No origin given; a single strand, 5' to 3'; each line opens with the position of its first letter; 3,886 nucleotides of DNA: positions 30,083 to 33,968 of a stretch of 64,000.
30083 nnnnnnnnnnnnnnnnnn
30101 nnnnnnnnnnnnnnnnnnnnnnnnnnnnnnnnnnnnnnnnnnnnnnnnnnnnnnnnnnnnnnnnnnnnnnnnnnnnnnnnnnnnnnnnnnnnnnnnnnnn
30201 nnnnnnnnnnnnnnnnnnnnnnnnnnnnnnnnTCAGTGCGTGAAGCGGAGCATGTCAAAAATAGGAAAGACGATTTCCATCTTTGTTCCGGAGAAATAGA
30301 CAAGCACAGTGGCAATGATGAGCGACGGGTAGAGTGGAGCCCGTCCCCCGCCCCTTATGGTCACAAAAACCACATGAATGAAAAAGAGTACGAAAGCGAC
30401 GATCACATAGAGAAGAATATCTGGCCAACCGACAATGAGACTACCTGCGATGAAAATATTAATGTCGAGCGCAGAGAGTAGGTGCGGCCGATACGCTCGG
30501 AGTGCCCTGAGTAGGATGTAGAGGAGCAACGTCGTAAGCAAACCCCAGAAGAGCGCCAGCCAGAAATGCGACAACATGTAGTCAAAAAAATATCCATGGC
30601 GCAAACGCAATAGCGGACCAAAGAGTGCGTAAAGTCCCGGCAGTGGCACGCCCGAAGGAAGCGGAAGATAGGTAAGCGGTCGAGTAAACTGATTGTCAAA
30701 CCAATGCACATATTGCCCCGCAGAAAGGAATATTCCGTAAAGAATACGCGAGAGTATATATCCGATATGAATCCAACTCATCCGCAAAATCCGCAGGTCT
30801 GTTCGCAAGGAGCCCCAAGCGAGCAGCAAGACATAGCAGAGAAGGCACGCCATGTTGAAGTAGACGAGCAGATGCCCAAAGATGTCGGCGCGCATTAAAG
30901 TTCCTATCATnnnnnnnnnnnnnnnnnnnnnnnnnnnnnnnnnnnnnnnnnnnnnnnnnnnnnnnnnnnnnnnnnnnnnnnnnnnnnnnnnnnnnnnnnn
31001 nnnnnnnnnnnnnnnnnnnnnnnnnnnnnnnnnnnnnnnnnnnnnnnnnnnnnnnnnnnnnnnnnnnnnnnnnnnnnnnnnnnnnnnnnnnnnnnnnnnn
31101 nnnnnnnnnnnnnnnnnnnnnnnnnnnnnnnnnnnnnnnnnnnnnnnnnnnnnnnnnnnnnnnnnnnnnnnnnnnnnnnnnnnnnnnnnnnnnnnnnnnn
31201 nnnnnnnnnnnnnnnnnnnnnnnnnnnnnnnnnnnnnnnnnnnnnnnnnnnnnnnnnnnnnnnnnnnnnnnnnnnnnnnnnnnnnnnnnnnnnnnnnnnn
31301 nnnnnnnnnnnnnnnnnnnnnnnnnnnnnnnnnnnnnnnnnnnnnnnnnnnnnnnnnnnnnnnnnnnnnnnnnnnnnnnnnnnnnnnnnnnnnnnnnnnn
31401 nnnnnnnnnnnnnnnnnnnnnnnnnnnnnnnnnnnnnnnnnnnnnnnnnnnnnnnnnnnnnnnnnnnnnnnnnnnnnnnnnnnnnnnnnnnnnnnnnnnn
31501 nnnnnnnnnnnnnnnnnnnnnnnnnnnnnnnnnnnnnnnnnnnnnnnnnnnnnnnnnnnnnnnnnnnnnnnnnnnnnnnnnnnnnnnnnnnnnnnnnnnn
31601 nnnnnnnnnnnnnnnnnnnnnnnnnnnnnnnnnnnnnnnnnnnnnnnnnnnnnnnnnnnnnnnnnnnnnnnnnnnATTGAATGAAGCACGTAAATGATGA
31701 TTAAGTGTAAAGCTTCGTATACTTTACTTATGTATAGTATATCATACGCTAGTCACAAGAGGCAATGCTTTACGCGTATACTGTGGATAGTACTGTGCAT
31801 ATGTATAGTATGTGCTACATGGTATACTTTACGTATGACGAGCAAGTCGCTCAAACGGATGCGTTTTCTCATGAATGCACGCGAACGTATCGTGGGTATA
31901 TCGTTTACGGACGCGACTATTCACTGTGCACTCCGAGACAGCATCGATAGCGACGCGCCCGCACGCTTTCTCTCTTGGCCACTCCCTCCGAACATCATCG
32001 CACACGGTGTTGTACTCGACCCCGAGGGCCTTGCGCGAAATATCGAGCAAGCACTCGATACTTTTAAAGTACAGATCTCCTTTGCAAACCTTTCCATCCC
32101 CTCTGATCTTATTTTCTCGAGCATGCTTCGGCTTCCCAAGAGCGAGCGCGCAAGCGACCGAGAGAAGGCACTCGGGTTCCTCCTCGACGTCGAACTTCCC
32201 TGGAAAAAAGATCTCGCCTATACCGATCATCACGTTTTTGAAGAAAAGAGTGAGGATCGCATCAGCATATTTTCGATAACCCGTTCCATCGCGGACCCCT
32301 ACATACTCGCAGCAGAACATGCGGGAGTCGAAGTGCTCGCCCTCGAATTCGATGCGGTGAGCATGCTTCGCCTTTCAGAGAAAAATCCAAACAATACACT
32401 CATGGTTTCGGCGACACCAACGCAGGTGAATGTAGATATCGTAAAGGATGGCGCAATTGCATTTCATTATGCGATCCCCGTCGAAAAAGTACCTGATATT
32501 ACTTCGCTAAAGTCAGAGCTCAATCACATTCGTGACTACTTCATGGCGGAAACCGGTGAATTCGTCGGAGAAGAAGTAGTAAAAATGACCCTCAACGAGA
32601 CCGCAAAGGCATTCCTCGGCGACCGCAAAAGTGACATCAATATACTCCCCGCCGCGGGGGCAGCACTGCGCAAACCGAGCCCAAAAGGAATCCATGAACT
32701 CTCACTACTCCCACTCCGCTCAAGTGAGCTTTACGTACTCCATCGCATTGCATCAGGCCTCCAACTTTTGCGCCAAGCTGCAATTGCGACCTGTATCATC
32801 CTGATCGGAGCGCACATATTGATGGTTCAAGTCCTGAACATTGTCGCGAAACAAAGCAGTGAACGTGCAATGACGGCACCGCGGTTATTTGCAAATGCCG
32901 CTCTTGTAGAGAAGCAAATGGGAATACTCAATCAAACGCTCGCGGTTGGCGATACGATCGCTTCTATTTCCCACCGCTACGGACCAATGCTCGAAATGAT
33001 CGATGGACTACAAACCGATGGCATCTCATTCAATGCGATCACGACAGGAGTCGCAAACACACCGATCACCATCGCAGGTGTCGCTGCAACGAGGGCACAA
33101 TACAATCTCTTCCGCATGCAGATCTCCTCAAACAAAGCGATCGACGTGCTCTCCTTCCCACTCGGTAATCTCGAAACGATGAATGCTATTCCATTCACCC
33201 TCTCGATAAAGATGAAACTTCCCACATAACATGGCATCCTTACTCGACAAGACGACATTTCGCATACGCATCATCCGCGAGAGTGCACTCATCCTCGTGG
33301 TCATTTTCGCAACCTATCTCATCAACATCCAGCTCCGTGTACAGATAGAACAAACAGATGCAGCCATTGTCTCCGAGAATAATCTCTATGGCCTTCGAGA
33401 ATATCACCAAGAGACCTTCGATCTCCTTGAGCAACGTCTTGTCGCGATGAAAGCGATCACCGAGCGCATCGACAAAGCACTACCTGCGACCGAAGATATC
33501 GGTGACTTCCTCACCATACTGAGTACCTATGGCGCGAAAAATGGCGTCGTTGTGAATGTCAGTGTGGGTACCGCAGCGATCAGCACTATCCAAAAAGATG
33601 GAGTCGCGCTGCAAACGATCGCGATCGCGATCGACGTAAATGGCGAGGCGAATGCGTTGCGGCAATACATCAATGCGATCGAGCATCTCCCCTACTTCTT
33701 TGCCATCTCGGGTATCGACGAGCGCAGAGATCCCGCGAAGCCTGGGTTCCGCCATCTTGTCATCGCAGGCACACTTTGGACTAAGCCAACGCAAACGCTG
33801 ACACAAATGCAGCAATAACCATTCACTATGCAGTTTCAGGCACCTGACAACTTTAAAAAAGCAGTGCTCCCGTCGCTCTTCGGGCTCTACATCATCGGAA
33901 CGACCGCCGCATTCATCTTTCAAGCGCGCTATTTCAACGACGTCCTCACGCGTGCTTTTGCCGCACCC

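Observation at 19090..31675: Pseudopilin operon embedding a 1354-aa Cys-rich IPT/FN3 giant and two more secreted or membrane proteins: candidate pilus-tip adhesin module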

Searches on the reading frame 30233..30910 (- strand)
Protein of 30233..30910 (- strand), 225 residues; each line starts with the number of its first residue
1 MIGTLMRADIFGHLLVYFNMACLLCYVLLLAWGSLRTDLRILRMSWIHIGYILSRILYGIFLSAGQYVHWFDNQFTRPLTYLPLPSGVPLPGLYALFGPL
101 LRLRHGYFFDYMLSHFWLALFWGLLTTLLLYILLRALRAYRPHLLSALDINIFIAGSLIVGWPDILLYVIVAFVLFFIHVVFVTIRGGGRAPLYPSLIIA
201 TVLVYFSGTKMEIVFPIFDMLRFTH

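Call 4: search_protein_families(library=pfam, max_evalue=0.1, proteins=[window:30233-30910:-])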
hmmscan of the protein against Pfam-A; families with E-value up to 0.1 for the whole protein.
window:30233-30910:- (225 aa): 0 families

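Call 6: search_protein_families(library=ncbifam, max_evalue=0.05, proteins=[window:30233-30910:-])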
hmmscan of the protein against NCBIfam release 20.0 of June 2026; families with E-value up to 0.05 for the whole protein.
window:30233-30910:- (225 aa): 0 families

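Call 67: search_protein_families(library=pfam, alignment_id=A9, max_evalue=10)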
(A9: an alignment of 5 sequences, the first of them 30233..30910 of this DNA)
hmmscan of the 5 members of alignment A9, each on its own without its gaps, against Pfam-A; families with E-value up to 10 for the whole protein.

A. member 1, window:30233-30910:- (225 aa): 0 families

B. families by the number of members that match (of 5 scanned): 3 families
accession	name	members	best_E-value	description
PF20594.3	DUF6794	1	0.064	Domain of unknown function (DUF6794)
PF17402.7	DUF5408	1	1.2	Family of unknown function (DUF5408)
PF22954.2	DUF7027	1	9.1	Domain of unknown function (DUF7027)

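Call 68: search_solved_structures(query=A9, max_evalue=10)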
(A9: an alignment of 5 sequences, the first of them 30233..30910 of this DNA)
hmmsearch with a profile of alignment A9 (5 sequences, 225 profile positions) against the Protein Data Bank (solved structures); distinct sequences matched with E-value up to 10: 0.

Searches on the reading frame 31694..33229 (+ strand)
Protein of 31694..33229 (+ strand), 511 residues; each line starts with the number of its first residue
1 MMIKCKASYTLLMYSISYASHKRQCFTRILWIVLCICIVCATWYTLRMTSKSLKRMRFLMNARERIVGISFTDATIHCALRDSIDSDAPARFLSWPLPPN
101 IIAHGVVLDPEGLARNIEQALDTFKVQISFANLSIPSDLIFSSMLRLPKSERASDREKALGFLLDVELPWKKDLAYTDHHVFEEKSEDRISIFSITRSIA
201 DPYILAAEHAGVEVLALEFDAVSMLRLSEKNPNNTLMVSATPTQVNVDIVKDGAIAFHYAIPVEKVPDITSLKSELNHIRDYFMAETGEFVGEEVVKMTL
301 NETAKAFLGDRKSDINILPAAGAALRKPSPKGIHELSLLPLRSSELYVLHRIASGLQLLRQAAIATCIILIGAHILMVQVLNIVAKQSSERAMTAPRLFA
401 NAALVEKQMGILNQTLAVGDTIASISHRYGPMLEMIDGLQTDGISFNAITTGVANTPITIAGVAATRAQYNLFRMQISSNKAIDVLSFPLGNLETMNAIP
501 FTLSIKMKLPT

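Call 5: search_protein_families(library=pfam, max_evalue=0.1, proteins=[window:31694-33229:+])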
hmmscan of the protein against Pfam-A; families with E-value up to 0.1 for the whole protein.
window:31694-33229:+ (511 aa): 0 families

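Call 6: search_protein_families(library=ncbifam, max_evalue=0.05, proteins=[window:31694-33229:+])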
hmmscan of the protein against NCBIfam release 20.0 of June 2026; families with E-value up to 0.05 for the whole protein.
window:31694-33229:+ (511 aa): 1 family
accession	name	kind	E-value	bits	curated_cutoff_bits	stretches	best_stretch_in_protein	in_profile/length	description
TIGR01175.1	pilM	subfamily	3.2e-06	26.4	133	1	65-229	4-174/348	type IV pilus assembly protein PilM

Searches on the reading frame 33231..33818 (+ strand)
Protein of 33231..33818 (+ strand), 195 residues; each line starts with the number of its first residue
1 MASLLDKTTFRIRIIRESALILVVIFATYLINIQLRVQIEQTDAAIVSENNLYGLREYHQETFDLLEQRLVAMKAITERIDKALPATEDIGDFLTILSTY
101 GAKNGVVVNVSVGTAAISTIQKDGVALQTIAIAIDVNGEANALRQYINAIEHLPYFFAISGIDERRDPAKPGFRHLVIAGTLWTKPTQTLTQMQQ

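Call 5: search_protein_families(library=pfam, max_evalue=0.1, proteins=[window:33231-33818:+])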
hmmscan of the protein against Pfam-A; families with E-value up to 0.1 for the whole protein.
window:33231-33818:+ (195 aa): 1 family
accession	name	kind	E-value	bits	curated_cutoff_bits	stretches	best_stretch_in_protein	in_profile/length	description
PF04350.18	PilO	-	0.012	16.2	22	1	62-162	24-119/145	Pilus assembly protein, PilO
